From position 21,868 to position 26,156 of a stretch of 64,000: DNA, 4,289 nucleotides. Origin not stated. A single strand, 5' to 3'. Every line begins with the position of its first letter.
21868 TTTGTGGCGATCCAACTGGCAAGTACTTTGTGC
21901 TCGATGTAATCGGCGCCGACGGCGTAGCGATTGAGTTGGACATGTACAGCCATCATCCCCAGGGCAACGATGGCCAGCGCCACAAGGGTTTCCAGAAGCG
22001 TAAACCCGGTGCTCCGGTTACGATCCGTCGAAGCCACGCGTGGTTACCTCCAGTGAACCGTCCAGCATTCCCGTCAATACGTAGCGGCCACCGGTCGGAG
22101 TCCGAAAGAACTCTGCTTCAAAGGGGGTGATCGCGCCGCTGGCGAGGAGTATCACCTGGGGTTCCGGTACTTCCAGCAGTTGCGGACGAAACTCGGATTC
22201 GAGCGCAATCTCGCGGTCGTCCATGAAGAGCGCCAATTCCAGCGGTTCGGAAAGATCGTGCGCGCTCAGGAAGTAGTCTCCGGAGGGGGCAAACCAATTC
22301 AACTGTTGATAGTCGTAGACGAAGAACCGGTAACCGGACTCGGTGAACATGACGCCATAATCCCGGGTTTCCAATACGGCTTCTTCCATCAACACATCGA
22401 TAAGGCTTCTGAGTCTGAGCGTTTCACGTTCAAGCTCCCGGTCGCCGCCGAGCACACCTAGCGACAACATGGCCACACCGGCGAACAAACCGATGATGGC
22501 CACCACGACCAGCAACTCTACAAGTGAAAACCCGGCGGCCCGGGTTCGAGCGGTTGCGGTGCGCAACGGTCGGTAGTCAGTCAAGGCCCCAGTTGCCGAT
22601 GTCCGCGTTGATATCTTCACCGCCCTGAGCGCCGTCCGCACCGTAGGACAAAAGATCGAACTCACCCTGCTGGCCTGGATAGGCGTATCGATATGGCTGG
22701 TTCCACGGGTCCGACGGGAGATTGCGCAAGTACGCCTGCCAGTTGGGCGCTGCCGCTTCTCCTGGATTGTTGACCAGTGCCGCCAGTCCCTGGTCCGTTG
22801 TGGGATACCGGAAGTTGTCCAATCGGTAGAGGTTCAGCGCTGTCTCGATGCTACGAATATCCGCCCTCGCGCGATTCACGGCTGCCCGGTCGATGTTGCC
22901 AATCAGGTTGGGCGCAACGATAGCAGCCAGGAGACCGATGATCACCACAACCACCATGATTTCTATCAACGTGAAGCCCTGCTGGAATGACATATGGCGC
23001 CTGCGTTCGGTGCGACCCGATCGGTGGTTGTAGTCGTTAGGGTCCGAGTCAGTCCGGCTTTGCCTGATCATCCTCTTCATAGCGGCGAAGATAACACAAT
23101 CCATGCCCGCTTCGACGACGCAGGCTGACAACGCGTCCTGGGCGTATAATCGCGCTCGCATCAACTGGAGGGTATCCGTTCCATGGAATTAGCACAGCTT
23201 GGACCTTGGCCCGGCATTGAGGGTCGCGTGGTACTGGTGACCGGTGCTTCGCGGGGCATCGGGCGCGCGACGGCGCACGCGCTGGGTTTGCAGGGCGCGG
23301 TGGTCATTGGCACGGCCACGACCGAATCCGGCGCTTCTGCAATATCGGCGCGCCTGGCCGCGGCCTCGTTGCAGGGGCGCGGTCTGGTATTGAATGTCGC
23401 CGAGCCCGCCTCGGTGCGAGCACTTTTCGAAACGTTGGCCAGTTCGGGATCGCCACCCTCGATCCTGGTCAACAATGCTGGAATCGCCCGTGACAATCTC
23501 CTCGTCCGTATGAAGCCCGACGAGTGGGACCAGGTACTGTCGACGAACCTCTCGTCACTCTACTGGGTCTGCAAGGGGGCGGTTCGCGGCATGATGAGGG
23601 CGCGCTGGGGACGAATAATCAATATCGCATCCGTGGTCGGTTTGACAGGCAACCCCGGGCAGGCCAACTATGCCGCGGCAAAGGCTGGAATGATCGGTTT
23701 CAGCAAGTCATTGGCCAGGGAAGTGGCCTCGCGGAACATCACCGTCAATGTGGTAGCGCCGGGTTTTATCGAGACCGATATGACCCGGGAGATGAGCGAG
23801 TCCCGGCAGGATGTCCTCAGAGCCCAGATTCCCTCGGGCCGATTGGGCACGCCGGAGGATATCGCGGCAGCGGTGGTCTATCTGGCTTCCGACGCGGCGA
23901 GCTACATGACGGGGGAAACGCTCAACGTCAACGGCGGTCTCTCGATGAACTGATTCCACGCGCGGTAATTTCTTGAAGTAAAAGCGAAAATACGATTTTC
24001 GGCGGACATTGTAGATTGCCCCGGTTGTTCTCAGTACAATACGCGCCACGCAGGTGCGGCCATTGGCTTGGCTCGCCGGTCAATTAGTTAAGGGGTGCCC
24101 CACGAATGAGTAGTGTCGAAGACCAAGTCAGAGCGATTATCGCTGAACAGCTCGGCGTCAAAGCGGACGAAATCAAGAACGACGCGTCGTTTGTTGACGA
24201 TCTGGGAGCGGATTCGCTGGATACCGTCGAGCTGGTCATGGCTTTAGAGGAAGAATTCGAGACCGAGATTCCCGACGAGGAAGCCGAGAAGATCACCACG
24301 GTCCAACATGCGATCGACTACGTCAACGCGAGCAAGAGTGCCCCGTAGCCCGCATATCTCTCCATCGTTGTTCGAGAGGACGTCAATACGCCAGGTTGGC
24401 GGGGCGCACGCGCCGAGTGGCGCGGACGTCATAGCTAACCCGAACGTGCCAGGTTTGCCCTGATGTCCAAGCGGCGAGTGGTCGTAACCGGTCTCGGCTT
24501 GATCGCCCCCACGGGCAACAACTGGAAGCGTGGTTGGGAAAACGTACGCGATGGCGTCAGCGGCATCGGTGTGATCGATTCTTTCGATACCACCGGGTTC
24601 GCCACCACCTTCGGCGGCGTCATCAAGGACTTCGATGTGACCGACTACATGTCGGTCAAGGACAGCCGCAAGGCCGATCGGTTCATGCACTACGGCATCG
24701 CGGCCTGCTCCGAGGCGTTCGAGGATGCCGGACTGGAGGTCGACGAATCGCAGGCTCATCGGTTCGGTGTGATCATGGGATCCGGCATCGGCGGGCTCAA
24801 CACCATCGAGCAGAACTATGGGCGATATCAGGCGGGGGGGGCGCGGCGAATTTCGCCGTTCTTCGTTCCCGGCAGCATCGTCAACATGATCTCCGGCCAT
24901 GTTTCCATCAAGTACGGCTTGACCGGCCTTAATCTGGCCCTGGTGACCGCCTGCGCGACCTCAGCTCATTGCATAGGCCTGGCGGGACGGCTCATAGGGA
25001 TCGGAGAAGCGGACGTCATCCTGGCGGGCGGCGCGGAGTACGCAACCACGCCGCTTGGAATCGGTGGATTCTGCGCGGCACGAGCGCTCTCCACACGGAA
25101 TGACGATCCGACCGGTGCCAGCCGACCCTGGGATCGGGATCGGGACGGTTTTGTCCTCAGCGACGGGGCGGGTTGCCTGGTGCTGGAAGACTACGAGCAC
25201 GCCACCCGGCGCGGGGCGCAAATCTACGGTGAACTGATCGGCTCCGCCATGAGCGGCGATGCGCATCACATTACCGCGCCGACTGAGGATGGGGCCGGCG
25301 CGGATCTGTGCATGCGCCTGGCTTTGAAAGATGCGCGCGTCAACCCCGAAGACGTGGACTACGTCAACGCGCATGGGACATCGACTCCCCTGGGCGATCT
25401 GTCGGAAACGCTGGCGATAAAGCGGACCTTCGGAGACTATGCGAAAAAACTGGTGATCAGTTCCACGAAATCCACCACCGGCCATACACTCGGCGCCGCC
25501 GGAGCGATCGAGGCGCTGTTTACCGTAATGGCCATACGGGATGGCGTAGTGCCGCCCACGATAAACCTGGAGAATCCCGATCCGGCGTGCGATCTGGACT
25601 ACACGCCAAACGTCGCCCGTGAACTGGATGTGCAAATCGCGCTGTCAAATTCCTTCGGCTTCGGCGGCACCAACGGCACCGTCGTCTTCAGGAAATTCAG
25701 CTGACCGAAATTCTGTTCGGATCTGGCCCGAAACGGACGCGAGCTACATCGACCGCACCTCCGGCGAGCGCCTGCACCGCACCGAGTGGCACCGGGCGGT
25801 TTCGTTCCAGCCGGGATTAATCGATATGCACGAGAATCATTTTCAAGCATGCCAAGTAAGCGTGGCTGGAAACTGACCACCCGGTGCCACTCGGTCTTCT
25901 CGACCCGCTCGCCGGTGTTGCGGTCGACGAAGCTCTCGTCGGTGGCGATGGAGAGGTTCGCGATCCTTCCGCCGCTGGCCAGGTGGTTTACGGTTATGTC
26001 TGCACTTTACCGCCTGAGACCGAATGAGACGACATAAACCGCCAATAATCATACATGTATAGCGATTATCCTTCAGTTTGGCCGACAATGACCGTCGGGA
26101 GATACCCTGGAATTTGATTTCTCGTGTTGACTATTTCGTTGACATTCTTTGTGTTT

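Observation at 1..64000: Window-wide excess of deletion-type pseudogenes: signature of ongoing genome reduction (or of a problematic assembly)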

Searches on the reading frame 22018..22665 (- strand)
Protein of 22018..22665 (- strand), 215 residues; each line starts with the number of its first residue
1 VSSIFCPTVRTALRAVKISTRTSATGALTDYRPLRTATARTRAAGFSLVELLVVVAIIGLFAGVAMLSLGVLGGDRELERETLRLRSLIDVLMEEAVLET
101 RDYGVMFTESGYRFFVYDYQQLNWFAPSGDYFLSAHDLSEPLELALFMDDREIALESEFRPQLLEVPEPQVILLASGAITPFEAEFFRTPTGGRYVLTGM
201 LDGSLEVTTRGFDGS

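Call 67: search_protein_families(library=ncbifam, proteins=[window:22018-22665:-], max_evalue=0.001)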
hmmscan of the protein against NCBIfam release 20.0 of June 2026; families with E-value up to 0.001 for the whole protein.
window:22018-22665:- (215 aa): 3 families
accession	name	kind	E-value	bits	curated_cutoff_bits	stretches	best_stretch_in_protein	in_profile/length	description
TIGR01708.2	typeII_sec_gspH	equivalog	2e-26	93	80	1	44-206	2-167/169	type II secretion system minor pseudopilin GspH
TIGR02532.1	IV_pilin_GFxxxE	domain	2e-05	24.2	16.3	1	44-66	2-24/24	prepilin-type N-terminal cleavage/methylation domain-containing protein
NF041775.1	typeIV_PilA_Myxo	equivalog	0.00049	20.1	400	1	38-66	5-33/214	type IV pilin protein PilA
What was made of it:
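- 17535..22993 (-): Intact gspN-M-L-K-J-I-H-G block of a type II secretion system. The real gspG start is at about 22993. GspH matches its equivalog (call 67).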

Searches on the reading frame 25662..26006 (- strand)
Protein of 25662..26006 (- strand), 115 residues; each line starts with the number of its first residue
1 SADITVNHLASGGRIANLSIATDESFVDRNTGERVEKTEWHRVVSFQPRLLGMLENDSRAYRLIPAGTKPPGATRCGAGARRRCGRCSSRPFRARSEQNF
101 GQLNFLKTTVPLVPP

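Call 42: search_protein_families(library=pfam, proteins=[window:25662-26006:-], max_evalue=0.1)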
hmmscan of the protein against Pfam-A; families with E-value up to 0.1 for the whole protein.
seq(115 aa): 1 family
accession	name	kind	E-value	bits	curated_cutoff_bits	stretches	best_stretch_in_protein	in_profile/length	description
PF00436.31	SSB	-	8.7e-06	26.2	26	1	3-48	13-57/104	Single-strand binding protein family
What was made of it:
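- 25733..25943 (.): Two SSB-like gene fragments head to head, forming a 105-nt imperfect inverted repeat at the left end of the island. Pfam SSB 13-57/104 for one arm (call 42).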
